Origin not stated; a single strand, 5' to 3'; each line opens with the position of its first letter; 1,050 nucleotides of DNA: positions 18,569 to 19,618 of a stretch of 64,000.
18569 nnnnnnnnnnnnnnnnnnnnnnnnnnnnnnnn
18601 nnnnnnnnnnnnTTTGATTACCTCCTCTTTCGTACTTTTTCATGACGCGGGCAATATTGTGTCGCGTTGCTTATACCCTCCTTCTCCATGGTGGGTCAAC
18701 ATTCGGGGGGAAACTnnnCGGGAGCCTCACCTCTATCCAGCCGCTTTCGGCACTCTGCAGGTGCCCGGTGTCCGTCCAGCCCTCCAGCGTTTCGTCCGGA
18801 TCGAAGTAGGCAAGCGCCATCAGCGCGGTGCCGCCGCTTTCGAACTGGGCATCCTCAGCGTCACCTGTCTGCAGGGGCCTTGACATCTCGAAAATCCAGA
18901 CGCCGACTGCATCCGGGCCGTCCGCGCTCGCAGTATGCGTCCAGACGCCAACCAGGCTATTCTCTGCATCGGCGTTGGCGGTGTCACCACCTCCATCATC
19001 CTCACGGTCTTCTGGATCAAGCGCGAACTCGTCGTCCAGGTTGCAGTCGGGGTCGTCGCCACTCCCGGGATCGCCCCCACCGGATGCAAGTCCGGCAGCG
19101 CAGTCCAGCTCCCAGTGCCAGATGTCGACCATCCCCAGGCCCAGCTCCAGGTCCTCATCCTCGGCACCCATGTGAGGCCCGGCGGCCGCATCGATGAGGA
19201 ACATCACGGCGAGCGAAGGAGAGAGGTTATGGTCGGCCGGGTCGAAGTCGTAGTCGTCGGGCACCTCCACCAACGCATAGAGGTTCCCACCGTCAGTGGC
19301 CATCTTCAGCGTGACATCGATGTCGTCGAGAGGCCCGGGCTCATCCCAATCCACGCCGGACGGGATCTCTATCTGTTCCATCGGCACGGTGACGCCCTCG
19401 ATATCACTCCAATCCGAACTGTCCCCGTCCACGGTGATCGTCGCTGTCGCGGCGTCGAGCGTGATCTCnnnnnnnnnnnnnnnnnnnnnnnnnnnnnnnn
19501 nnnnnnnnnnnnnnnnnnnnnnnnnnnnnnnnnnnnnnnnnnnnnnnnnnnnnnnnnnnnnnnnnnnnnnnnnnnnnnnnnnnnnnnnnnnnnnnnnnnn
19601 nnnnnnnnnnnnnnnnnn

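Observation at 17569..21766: The three DOMON-like paralogs have different anchoring topologies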

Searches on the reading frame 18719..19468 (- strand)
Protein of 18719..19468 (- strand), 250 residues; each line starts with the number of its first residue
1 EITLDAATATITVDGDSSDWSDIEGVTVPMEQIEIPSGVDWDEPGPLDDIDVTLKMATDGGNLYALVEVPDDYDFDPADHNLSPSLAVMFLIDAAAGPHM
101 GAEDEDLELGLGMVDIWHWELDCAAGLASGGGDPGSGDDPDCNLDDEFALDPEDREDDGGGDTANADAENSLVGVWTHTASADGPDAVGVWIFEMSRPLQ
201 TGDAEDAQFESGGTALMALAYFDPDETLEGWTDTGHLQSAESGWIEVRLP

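Call 8: find_homologous_proteins(query=window:18719-19468:-, max_evalue=0.001)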
Query seq(250 aa) (250 aa): 542 proteins with E <= 0.001 among 2087 candidates; the best 120 are listed.
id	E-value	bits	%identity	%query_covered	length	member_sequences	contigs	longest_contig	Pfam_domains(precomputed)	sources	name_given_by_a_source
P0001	5.5e-161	553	100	100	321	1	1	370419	PF09459.17,PF04886.17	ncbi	-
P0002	3.1e-136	472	85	100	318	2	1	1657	PF09459.17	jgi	jgi:hypothetical protein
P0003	2.0e-133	462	84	100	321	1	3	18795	PF09459.17,PF04886.17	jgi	jgi:hypothetical protein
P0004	2.5e-129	449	82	100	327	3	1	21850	PF09459.17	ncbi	-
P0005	1.7e-127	443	80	100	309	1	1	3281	PF09459.17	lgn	-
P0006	3.7e-127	442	79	100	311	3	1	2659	PF09459.17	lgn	-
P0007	9.5e-127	440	79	100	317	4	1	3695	PF09459.17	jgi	-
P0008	3.9e-125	435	79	100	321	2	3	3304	PF09459.17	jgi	jgi:hypothetical protein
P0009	7.1e-125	434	78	100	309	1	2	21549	PF09459.17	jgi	jgi:hypothetical protein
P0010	1.1e-122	427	75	100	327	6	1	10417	PF09459.17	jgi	-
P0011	1.6e-122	427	78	100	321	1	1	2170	PF09459.17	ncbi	-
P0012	3.4e-122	425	76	100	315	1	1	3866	PF09459.17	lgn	-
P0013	4.1e-122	425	79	100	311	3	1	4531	PF09459.17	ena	-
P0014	5.8e-122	425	78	100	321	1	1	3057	PF09459.17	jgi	jgi:hypothetical protein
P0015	7.3e-122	424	78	100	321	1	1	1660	PF09459.17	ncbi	-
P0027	5.1e-119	415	76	100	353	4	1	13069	PF09459.17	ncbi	-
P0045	1.6e-111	390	72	100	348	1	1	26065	PF09459.17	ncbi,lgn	-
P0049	2.6e-109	383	70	100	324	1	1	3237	PF09459.17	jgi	jgi:hypothetical protein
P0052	4.2e-108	379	70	100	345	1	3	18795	PF09459.17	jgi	jgi:hypothetical protein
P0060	3.6e-104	366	68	100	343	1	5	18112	PF09459.17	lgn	-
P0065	4.1e-103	363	68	100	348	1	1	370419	PF09459.17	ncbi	-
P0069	1.2e-102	361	68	100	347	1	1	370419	PF09459.17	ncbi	-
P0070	1.5e-102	361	68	100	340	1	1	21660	PF09459.17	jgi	jgi:hypothetical protein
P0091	5.0e-98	346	67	100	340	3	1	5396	PF09459.17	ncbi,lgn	ncbi:MAG TPA: ethylbenzene dehydrogenase-related protein [Dehalococcoidia bacterium]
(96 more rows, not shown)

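Call 11: find_encoding_contigs(protein=P0001, flank=10000, max_places=3)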
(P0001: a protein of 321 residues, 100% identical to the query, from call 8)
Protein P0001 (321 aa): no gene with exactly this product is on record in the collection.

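Call 12: find_encoding_contigs(protein=P0065, flank=10000, max_places=3)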
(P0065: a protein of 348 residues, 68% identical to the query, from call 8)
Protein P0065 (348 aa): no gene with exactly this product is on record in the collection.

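Call 32: find_encoding_contigs(protein=P0052, flank=10000, max_places=2)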
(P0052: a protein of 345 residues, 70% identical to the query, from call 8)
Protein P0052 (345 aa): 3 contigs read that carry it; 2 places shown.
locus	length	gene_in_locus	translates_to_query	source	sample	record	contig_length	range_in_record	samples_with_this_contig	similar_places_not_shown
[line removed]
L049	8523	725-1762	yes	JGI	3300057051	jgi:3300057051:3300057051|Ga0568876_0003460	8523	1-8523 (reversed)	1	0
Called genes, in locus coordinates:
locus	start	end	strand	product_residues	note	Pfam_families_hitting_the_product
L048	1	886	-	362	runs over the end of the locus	PF06778:Chlor_dismutase, PF00355:Rieske, PF13806:Rieske_2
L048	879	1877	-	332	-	PF00248:Aldo_ket_red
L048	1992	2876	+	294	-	PF13489:Methyltransf_23 (weak), PF01209:Ubie_methyltran (weak), PF13847:Methyltransf_31, PF08241:Methyltransf_11, PF08242:Methyltransf_12, PF13649:Methyltransf_25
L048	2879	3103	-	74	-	-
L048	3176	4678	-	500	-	PF07730:HisKA_3, PF02518:HATPase_c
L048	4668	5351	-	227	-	PF00072:Response_reg, PF00196:GerE, PF08281:Sigma70_r4_2 (weak), PF13384:HTH_23 (weak)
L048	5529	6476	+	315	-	PF12838:Fer4_7 (faint), PF13247:Fer4_11, PF13187:Fer4_9 (weak), PF00037:Fer4 (weak), PF12797:Fer4_2 (weak), PF12837:Fer4_6 (weak), PF13237:Fer4_10 (weak)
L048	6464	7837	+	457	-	PF03916:NrfD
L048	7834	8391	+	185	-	PF16640:Big_3_5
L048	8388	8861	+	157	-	PF13442:Cytochrome_CBB3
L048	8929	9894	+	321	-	PF04886:PT (faint), PF09459:EB_dh (weak)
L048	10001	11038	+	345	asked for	PF09459:EB_dh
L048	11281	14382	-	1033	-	PF03704:BTAD, PF13191:AAA_16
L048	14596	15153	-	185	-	-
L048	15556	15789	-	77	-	?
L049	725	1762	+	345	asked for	PF09459:EB_dh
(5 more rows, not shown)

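Call 59: find_encoding_contigs(protein=P0045, flank=8000, max_places=1)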
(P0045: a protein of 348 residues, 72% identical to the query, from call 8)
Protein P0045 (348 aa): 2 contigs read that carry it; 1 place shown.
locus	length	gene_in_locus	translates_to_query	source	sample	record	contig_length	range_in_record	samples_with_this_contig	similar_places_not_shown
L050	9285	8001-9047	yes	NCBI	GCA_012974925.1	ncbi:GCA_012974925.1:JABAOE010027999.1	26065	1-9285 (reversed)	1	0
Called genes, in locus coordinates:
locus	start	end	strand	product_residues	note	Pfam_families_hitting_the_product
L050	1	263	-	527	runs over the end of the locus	PF07730:HisKA_3, PF02518:HATPase_c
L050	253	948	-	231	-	PF00072:Response_reg, PF00196:GerE, PF08281:Sigma70_r4_2 (weak)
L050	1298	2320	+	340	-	PF09459:EB_dh (weak)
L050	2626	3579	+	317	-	PF13187:Fer4_9 (faint), PF13237:Fer4_10 (faint), PF12838:Fer4_7 (faint), PF13247:Fer4_11, PF00037:Fer4 (weak), PF12797:Fer4_2 (weak), PF12837:Fer4_6 (weak), PF13247:Fer4_11 (weak)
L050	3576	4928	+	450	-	PF03916:NrfD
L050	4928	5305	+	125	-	-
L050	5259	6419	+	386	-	-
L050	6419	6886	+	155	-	PF00034:Cytochrom_C (weak), PF13442:Cytochrome_CBB3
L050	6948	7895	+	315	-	PF09459:EB_dh (weak)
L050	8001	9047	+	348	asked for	PF09459:EB_dh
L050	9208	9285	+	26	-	?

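Call 60: find_encoding_contigs(protein=P0070, flank=8000, max_places=1)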
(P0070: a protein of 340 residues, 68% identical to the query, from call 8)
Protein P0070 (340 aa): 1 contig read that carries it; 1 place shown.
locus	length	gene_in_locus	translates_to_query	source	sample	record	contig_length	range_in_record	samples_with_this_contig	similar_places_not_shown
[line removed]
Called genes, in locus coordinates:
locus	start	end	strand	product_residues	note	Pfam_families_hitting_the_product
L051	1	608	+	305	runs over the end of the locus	PF00482:T2SSF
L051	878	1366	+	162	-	PF01478:Peptidase_A24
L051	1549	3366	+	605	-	PF00672:HAMP, PF07730:HisKA_3, PF13581:HATPase_c_2, PF02518:HATPase_c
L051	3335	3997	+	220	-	PF00072:Response_reg, PF08281:Sigma70_r4_2, PF00196:GerE, PF04545:Sigma70_r4 (weak)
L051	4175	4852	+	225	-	PF00072:Response_reg, PF00196:GerE, PF08281:Sigma70_r4_2 (weak)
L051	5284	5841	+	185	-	PF12838:Fer4_7 (faint), PF13247:Fer4_11, PF13187:Fer4_9 (weak), PF12797:Fer4_2 (weak), PF00037:Fer4, PF12837:Fer4_6, PF13237:Fer4_10 (weak), PF13247:Fer4_11 (weak), +1 more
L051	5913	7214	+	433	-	PF03916:NrfD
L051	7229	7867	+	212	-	PF02369:Big_1 (weak)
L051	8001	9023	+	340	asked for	PF09459:EB_dh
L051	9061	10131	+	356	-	PF09459:EB_dh (faint)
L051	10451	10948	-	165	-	PF19928:DUF6391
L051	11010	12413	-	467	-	PF07676:PD40 (faint)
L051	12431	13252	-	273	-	PF09335:VTT_dom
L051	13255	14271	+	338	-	PF00586:AIRS, PF02769:AIRS_C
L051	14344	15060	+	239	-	?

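Call 61: find_encoding_contigs(protein=P0060, flank=8000, max_places=1)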
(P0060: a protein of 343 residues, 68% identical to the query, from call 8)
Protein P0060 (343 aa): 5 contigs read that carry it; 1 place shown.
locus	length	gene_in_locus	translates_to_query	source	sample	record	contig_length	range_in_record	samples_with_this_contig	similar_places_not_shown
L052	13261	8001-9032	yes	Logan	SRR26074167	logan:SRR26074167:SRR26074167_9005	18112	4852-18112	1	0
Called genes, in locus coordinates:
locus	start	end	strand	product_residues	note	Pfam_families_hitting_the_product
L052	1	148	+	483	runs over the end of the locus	PF01073:3Beta_HSD (weak), PF01370:Epimerase, PF05368:NmrA, PF13460:NAD_binding_10, PF11066:DUF2867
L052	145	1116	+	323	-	PF04463:2-thiour_desulf, PF08349:DUF1722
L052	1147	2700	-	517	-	PF13185:GAF_2 (weak), PF07730:HisKA_3, PF02518:HATPase_c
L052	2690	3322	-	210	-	PF00072:Response_reg, PF13384:HTH_23 (faint), PF00196:GerE, PF08281:Sigma70_r4_2 (weak)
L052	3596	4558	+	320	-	PF13187:Fer4_9 (faint), PF12838:Fer4_7 (weak), PF13237:Fer4_10 (faint), PF13247:Fer4_11, PF12797:Fer4_2 (weak), PF12837:Fer4_6 (weak), PF00037:Fer4 (weak), PF13247:Fer4_11 (weak)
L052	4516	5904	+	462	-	PF03916:NrfD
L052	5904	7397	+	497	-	-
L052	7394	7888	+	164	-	PF13442:Cytochrome_CBB3, PF00034:Cytochrom_C (faint)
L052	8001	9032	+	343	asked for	PF09459:EB_dh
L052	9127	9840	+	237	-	PF14064:HmuY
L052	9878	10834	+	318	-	-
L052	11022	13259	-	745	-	?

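Call 63: search_protein_families(library=pfam, proteins=[P0091, P0049], max_evalue=0.01)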
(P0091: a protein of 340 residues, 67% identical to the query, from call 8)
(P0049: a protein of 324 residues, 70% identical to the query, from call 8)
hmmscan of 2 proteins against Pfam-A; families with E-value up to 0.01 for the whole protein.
P0091 (340 aa): 2 families
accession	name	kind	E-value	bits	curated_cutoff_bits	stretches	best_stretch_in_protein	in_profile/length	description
PF09459.16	EB_dh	-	1.4e-12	48.6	33.3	1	53-267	2-231/236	Ethylbenzene dehydrogenase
PF06452.16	CBM9_1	-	0.0059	17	23.4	0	84-108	30-54/185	Carbohydrate family 9 binding domain-like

P0049 (324 aa): 2 families
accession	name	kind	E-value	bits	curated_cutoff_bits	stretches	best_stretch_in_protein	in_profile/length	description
PF09459.16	EB_dh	-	6.3e-20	72.6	33.3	1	48-261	1-233/236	Ethylbenzene dehydrogenase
PF03351.22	DOMON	-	0.0064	17.1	32.7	0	218-251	89-123/124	DOMON domain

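Call 76: find_encoding_contigs(protein=P0027, flank=8000, max_places=1)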
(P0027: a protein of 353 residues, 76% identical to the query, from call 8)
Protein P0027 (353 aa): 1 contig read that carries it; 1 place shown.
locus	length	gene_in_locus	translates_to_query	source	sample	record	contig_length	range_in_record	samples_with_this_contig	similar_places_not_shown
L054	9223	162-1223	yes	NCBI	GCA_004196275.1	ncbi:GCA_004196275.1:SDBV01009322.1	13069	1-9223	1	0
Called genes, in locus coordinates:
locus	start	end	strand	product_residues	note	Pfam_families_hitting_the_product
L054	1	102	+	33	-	?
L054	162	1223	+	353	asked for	PF09459:EB_dh (weak)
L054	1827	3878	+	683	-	PF00483:NTP_transferase, PF12804:NTP_transf_3, PF01066:CDP-OH_P_transf, PF00702:Hydrolase, PF12710:HAD, PF13419:HAD_2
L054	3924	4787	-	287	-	PF01243:PNPOx_N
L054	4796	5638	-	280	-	PF00037:Fer4 (faint), PF12837:Fer4_6 (faint), PF14697:Fer4_21 (weak), PF12838:Fer4_7, PF13187:Fer4_9 (weak), PF04055:Radical_SAM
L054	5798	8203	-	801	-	PF02901:PFL-like, PF01228:Gly_radical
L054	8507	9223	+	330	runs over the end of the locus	PF03405:FA_desaturase_2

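Call 79: list_cluster_members(proteins=[P0001, P0069, P0121, P0065])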
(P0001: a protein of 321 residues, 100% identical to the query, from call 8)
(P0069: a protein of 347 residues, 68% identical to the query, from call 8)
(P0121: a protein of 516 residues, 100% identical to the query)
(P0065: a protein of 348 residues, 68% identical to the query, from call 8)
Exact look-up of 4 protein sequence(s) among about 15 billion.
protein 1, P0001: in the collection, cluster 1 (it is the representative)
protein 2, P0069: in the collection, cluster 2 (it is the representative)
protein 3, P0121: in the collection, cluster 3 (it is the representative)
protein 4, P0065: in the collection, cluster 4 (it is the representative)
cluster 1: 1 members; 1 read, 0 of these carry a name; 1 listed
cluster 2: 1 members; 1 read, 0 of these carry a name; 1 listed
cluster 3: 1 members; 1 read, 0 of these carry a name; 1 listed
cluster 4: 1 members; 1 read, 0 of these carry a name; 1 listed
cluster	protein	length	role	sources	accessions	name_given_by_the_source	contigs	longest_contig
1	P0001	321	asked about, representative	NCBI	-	-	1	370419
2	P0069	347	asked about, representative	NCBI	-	-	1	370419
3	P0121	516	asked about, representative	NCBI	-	-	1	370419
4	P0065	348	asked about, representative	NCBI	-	-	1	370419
